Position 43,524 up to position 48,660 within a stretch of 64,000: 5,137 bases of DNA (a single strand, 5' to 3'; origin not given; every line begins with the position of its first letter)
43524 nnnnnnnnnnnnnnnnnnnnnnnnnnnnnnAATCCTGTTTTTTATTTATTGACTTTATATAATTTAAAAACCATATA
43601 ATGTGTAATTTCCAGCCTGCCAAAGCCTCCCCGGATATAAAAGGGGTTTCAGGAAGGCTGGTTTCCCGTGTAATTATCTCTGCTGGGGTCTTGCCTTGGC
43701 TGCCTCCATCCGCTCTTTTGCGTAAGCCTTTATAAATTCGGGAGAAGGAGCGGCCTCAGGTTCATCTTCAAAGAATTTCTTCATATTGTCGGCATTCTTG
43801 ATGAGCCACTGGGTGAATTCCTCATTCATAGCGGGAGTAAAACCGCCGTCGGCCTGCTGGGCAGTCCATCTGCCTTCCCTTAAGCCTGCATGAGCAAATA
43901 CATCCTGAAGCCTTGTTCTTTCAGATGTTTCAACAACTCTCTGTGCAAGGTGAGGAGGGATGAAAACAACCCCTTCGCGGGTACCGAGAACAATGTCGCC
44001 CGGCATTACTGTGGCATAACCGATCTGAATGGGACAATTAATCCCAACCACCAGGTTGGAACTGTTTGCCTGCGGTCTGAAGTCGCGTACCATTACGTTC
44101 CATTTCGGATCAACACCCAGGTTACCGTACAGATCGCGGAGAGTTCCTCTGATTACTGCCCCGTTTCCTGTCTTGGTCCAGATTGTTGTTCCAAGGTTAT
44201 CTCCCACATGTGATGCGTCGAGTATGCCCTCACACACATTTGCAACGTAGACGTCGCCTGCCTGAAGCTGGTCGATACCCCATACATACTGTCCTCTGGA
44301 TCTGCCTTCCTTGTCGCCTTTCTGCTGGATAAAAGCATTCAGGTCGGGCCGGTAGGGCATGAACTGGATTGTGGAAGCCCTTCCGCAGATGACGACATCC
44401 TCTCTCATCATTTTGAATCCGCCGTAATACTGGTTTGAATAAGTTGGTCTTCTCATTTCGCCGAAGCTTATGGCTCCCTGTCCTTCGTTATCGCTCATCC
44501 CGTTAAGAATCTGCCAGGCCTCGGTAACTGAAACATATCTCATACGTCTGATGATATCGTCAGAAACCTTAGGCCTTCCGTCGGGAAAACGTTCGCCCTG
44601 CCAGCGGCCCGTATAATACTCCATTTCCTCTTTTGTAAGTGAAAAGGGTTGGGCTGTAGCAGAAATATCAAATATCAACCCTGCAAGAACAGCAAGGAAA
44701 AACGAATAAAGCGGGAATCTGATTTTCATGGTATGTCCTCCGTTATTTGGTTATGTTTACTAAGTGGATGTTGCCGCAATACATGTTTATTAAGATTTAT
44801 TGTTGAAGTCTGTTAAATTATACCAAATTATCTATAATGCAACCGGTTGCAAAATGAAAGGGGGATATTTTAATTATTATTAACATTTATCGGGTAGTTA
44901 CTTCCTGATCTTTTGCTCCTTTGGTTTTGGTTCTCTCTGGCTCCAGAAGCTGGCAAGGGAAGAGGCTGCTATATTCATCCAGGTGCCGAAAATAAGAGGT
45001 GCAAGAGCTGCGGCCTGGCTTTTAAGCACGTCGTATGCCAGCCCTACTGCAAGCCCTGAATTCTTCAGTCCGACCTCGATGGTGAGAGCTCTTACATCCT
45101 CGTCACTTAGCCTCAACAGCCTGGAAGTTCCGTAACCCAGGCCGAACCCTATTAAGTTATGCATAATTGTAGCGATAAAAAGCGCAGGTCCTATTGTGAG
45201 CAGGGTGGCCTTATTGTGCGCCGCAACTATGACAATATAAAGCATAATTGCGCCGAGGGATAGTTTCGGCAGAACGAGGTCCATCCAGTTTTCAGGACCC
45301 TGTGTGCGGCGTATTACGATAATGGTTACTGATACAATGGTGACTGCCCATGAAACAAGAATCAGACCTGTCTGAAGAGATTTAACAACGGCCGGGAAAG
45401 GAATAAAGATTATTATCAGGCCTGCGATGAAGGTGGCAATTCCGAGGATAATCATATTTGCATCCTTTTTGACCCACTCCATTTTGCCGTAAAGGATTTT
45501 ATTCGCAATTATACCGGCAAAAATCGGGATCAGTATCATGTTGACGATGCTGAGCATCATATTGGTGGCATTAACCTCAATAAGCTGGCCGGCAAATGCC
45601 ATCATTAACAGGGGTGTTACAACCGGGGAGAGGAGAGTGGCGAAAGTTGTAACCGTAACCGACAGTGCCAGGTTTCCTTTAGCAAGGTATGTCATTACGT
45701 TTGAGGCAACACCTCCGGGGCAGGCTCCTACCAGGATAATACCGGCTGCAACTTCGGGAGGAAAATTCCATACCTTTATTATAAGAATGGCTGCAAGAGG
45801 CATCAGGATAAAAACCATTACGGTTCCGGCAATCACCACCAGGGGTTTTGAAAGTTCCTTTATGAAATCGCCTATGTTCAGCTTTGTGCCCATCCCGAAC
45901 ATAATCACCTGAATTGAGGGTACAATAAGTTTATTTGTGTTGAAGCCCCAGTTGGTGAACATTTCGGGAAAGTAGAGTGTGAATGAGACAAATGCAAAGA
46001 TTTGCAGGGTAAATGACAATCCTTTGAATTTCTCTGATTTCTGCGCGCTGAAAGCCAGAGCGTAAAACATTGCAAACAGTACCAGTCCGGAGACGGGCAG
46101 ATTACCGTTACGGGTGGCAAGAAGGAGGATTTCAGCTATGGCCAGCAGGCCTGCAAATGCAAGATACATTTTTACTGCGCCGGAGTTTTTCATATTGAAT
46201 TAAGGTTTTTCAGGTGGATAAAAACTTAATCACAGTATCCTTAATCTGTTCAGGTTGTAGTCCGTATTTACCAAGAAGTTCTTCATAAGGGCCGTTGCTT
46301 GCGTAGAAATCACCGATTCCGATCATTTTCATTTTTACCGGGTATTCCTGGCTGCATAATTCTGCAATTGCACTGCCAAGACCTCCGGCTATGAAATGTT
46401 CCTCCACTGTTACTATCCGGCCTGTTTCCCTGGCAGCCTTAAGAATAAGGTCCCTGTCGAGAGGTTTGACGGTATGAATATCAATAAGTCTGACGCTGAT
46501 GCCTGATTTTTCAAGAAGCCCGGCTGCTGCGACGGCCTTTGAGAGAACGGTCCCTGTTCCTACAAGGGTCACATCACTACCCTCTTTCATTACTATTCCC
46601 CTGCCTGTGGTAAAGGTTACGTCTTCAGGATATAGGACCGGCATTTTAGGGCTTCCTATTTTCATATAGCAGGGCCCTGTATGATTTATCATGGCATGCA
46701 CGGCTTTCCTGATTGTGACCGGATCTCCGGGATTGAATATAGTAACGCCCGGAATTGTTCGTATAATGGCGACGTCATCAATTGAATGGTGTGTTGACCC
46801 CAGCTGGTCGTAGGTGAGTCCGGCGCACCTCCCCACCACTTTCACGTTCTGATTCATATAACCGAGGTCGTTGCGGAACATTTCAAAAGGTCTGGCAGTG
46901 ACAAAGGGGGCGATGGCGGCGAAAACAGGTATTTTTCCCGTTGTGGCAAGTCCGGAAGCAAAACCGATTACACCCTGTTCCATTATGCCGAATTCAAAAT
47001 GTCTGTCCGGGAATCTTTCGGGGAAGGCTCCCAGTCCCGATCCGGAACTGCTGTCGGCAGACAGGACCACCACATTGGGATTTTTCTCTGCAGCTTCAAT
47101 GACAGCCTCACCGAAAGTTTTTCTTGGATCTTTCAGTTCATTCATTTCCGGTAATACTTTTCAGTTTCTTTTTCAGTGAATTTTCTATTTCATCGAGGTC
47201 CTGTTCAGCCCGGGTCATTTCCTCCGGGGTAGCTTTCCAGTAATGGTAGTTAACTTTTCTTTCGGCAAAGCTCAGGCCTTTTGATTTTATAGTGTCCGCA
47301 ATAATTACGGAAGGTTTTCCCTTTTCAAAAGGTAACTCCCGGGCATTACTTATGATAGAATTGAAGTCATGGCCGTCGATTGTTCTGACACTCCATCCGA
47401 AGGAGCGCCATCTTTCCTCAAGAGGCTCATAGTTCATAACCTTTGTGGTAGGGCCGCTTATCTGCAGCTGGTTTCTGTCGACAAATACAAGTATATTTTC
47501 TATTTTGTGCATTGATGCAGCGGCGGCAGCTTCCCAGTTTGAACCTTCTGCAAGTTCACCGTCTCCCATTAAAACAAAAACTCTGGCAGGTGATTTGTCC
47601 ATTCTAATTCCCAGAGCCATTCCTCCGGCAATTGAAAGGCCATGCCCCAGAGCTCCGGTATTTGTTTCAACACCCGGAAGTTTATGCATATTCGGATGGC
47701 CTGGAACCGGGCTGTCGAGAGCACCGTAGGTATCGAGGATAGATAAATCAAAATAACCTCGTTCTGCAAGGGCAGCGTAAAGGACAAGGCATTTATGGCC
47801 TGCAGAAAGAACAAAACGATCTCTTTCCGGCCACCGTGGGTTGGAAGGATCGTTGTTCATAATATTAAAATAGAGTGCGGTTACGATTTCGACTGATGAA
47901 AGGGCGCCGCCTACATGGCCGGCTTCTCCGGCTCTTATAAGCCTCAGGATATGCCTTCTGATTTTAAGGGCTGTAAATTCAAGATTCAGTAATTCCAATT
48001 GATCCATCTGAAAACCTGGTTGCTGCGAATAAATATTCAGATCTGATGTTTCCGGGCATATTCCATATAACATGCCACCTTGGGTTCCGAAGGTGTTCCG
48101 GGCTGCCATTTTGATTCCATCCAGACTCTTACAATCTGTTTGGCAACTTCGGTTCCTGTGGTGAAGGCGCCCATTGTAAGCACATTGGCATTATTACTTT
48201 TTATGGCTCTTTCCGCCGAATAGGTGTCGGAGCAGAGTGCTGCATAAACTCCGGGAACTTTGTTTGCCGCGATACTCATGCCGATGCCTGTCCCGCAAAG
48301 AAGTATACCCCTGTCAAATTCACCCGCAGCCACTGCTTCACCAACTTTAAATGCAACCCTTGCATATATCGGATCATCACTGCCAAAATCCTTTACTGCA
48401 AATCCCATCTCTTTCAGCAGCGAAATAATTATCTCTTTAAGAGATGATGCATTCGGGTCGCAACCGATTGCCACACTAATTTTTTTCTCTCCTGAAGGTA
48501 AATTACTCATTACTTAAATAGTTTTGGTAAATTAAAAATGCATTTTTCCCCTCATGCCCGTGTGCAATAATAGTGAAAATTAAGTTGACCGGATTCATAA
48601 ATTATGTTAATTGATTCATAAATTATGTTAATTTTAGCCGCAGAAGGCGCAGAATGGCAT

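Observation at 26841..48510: SusC/SusD locus with no recognisable GH/PL/CE: exported small-molecule-type enzymes plus cytoplasmic keto-deoxy-acid and carbon-shuffling modules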

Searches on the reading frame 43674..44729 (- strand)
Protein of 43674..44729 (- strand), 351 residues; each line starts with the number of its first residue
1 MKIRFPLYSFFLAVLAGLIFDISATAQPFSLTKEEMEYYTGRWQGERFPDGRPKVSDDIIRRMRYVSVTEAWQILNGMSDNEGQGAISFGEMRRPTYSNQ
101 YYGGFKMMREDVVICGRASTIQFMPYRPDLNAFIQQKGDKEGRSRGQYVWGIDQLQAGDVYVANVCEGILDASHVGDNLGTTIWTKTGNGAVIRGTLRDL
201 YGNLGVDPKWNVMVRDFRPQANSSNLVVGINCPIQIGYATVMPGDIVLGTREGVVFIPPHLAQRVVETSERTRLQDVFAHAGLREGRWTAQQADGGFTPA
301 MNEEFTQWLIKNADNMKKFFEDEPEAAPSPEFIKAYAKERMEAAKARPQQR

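Call 4: search_protein_families(library=pfam, proteins=[window:43674-44729:-], max_evalue=0.01)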
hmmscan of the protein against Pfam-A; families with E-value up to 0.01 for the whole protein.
window:43674-44729:- (351 aa): 1 family
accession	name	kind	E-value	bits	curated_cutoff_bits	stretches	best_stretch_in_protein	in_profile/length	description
PF03737.21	RraA-like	-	6.1e-15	56.2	24.5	1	100-255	16-151/152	Aldolase/RraA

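Call 7: search_protein_families(library=ncbifam, proteins=[window:43674-44729:-], max_evalue=0.001)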
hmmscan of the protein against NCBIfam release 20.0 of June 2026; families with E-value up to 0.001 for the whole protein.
window:43674-44729:- (351 aa): 6 families
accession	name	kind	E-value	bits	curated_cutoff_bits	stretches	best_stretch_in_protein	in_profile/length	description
NF006093.0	PRK08245.1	subfamily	6.2e-25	88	208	1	112-288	47-216/240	hypothetical protein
NF009399.0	PRK12764.1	equivalog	1.1e-15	57.6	444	1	91-287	287-474/501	fumarylacetoacetate hydrolase family protein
NF004850.0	PRK06201.1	subfamily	1.4e-12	47.6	231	1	151-290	74-210/222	hypothetical protein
TIGR02798.1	ligK_PcmE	equivalog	3.2e-11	43.3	304.5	1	152-274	70-189/222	4-carboxy-4-hydroxy-2-oxoadipate aldolase/oxaloacetate decarboxylase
NF006731.0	PRK09262.1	equivalog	8.3e-11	41.8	179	1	152-283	76-204/229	4-carboxy-4-hydroxy-2-oxoadipate aldolase/oxaloacetate decarboxylase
NF005442.0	PRK07028.1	equivalog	8.1e-08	31.3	593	1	149-267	281-395/430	bifunctional hexulose-6-phosphate synthase/ribonuclease regulator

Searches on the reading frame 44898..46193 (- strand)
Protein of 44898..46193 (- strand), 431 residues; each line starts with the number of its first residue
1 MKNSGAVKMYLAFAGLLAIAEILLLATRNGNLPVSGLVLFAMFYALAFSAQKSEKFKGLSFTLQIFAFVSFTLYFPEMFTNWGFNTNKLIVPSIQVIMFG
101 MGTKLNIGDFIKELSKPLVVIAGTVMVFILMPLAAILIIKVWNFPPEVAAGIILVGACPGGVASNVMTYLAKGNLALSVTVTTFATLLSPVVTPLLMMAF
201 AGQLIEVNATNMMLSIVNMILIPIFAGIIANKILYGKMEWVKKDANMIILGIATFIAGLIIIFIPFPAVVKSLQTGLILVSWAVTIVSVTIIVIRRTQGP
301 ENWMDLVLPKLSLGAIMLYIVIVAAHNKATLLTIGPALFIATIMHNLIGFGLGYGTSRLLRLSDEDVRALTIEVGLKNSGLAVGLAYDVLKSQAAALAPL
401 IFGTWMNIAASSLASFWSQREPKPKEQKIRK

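Call 4: search_protein_families(library=pfam, proteins=[window:44898-46193:-], max_evalue=0.01)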
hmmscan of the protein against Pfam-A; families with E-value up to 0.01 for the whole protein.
window:44898-46193:- (431 aa): 3 families
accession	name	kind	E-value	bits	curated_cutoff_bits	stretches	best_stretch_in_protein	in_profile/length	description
PF01758.21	SBF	-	1.5e-33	116.5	24.3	1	94-272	4-187/191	Sodium Bile acid symporter family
PF13593.11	SBF_like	-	1.4e-18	67.7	25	1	61-290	3-229/313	SBF-like CPA transporter family (DUF4137)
PF03547.23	Mem_trans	-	0.00063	18.9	25.7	1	94-196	241-342/343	Membrane transport protein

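Call 33: search_protein_families(library=ncbifam, proteins=[window:44898-46193:-], max_evalue=0.00001)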
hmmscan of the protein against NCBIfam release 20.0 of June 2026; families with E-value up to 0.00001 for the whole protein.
window:44898-46193:- (431 aa): 2 families
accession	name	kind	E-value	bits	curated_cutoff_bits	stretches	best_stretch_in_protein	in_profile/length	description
NF047939.1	PantTportPanS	equivalog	9.6e-58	196.2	400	2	75-283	22-217/299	ketopantoate/pantoate/pantothenate transporter PanS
TIGR00841.1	bass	subfamily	1.2e-56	192.3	326.3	2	84-286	33-232/321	bile acid:sodium symporter family transporter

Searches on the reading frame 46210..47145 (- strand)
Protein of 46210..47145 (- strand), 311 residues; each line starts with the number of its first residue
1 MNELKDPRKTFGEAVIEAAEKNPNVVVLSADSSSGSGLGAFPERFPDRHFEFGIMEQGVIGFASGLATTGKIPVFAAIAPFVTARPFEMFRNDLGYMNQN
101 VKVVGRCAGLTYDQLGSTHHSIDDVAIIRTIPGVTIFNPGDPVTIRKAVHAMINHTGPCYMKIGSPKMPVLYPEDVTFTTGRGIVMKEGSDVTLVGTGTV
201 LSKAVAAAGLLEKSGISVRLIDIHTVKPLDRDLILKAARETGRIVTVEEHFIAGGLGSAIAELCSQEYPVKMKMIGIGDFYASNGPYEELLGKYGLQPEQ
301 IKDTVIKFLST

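Call 4: search_protein_families(library=pfam, proteins=[window:46210-47145:-], max_evalue=0.01)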
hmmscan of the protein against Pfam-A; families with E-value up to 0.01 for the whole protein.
window:46210-47145:- (311 aa): 4 families
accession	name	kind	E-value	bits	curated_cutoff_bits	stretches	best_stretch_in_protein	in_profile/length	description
PF02779.29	Transket_pyr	-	2.2e-32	112.5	27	1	8-161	6-165/174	Transketolase, pyrimidine binding domain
PF02780.25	Transketolase_C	-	3.3e-32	111.4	25.9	1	182-301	2-124/124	Transketolase, C-terminal domain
PF22613.1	Transketolase_C_1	-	4.5e-05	24.1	27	1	189-295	11-111/113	Transketolase-like TK C-terminal domain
PF17147.9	PFOR_II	-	0.00081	20.1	27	1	191-264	2-75/102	Pyruvate:ferredoxin oxidoreductase core domain II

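Call 33: search_protein_families(library=ncbifam, proteins=[window:46210-47145:-], max_evalue=0.00001)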
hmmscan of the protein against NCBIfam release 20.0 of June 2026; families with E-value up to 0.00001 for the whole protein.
window:46210-47145:- (311 aa): 9 families
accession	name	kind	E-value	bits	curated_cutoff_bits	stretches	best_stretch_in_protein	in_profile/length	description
NF004559.0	PRK05899.2-5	equivalog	6.7e-69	232.7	488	1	6-309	319-624/627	transketolase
TIGR00204.1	dxs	equivalog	7.4e-53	180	465.95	1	7-309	312-615/616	1-deoxy-D-xylulose-5-phosphate synthase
NF003933.0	PRK05444.2-2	equivalog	3.6e-42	144.7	395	1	5-307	289-603/606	1-deoxy-D-xylulose-5-phosphate synthase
NF004556.0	PRK05899.2-2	equivalog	1.5e-39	135.8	575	1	4-309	321-638/639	transketolase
NF008968.0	PRK12315.1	subfamily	6.5e-33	113.8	510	1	6-308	280-580/582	1-deoxy-D-xylulose-5-phosphate synthase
NF006667.0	PRK09212.1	subfamily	1.5e-21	76.7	321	1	12-266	11-278/327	pyruvate dehydrogenase complex E1 component subunit beta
NF008854.0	PRK11892.1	equivalog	9.3e-21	74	454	1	118-266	265-417/464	pyruvate dehydrogenase complex E1 component subunit beta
TIGR00232.1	tktlase_bact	equivalog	1e-12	47.3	682.25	1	8-232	352-583/654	transketolase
NF004558.0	PRK05899.2-4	equivalog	4e-11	42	788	1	114-308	457-649/651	transketolase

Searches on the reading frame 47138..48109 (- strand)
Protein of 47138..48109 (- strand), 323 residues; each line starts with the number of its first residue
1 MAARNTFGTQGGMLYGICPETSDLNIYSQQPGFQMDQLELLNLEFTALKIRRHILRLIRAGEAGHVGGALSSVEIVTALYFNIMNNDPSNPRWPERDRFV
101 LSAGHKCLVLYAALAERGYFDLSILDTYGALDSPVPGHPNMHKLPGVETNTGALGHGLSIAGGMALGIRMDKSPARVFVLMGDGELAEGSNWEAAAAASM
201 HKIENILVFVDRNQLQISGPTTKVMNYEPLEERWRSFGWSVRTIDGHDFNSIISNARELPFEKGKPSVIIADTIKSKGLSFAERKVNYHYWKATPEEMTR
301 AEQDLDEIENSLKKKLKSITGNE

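Call 4: search_protein_families(library=pfam, proteins=[window:47138-48109:-], max_evalue=0.01)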
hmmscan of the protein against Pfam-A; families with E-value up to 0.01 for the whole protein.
window:47138-48109:- (323 aa): 5 families
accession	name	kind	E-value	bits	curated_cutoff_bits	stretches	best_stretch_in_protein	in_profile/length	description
PF00456.26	Transketolase_N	-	1.2e-48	166.3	22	1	55-285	14-255/334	Transketolase, thiamine diphosphate binding domain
PF13292.11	DXP_synthase_N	-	9.6e-11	41.9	21.2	1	35-222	10-180/274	1-deoxy-D-xylulose-5-phosphate synthase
PF00676.26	E1_dh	-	1.7e-07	31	22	1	147-259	96-210/300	Dehydrogenase E1 component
PF09364.15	XFP_N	-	5.3e-05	22.6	23.7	1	142-253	130-241/364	XFP N-terminal domain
PF02775.26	TPP_enzyme_C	-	0.0011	19.2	21.9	1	149-214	25-83/151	Thiamine pyrophosphate enzyme, C-terminal TPP binding domain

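Call 33: search_protein_families(library=ncbifam, proteins=[window:47138-48109:-], max_evalue=0.00001)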
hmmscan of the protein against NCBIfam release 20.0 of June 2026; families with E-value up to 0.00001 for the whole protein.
window:47138-48109:- (323 aa): 11 families
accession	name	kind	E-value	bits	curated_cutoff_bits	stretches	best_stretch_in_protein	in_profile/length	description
NF004559.0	PRK05899.2-5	equivalog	8.3e-78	262.1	488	1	40-311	15-284/627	transketolase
NF004556.0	PRK05899.2-2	equivalog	5.3e-64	216.6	575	1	35-317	9-287/639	transketolase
TIGR00232.1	tktlase_bact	equivalog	1.3e-48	165.8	682.25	1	50-305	7-273/654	transketolase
NF004558.0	PRK05899.2-4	equivalog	9.3e-43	146.5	788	1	50-307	10-272/651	transketolase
TIGR03181.1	PDH_E1_alph_x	equivalog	5.8e-13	48.4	411.35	1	154-258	124-227/341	pyruvate dehydrogenase (acetyl-transferring) E1 component subunit alpha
NF003933.0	PRK05444.2-2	equivalog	2e-12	46.4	395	1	35-306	17-282/606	1-deoxy-D-xylulose-5-phosphate synthase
TIGR03182.1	PDH_E1_alph_y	equivalog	1.1e-11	44.3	393.85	1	152-314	110-271/315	pyruvate dehydrogenase (acetyl-transferring) E1 component subunit alpha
TIGR00204.1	dxs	equivalog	3.1e-11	42.5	465.95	1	30-221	5-179/616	1-deoxy-D-xylulose-5-phosphate synthase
NF008968.0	PRK12315.1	subfamily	3.6e-10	38.7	510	1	35-305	13-274/582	1-deoxy-D-xylulose-5-phosphate synthase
NF003616.0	PRK05261.1-1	subfamily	2e-07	29.7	777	1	142-247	131-236/788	phosphoketolase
TIGR00759.1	aceE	equivalog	1e-06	27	859.9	0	171-241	215-286/885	pyruvate dehydrogenase (acetyl-transferring), homodimeric type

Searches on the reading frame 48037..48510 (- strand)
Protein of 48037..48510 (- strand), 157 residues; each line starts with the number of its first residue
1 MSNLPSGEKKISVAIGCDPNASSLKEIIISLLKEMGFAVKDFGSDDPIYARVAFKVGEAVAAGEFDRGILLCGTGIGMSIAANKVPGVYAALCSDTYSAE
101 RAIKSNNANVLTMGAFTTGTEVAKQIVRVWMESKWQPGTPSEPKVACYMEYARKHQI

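Call 4: search_protein_families(library=pfam, proteins=[window:48037-48510:-], max_evalue=0.01)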
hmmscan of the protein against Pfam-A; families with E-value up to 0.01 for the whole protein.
window:48037-48510:- (157 aa): 1 family
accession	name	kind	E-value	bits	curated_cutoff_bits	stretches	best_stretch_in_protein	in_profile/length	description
PF02502.23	LacAB_rpiB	-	5.7e-45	153.1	24.7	1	13-145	1-135/138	Ribose/Galactose Isomerase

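Call 33: search_protein_families(library=ncbifam, proteins=[window:48037-48510:-], max_evalue=0.00001)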
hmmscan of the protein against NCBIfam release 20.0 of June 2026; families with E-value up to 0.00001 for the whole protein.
window:48037-48510:- (157 aa): 12 families
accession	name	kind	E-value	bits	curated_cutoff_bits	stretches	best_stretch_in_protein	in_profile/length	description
NF004051.0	PRK05571.1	subfamily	4.9e-44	149.7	135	1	12-149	3-143/149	ribose-5-phosphate isomerase B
NF051858.1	EryPhIsonDerIRhiz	equivalog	2e-42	144.8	240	1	12-147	2-142/150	D-erythrulose-4-phosphate isomerase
TIGR01120.1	rpiB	equivalog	4.3e-34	117.5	138.65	1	13-138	2-130/143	ribose 5-phosphate isomerase B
TIGR00689.1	rpiB_lacA_lacB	subfamily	1.1e-33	116.1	88.3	1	13-138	1-130/145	RpiB/LacA/LacB family sugar-phosphate isomerase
TIGR02133.1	RPI_actino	equivalog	8.4e-31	106.8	168.2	1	13-151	3-145/148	ribose-5-phosphate isomerase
NF006381.0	PRK08622.1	equivalog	3.7e-30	105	234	1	12-141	2-134/171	galactose-6-phosphate isomerase subunit LacB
TIGR01119.1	lacB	equivalog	4.3e-25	88.4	312.55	1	12-140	2-133/171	galactose-6-phosphate isomerase subunit LacB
NF009258.0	PRK12615.1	equivalog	4.9e-21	75.3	325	1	12-138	2-131/171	galactose-6-phosphate isomerase subunit LacB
NF006380.0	PRK08621.1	equivalog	1.1e-19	71.3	164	1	12-138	2-129/142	galactose-6-phosphate isomerase subunit LacA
NF009257.0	PRK12613.1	equivalog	9.9e-17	61.4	243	1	12-138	2-128/141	galactose-6-phosphate isomerase subunit LacA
TIGR01118.1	lacA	equivalog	5.6e-16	58.9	181.1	1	12-138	2-129/141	galactose-6-phosphate isomerase subunit LacA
NF006753.0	PRK09273.1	equivalog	6.9e-06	25.6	137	1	60-120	59-122/211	hypothetical protein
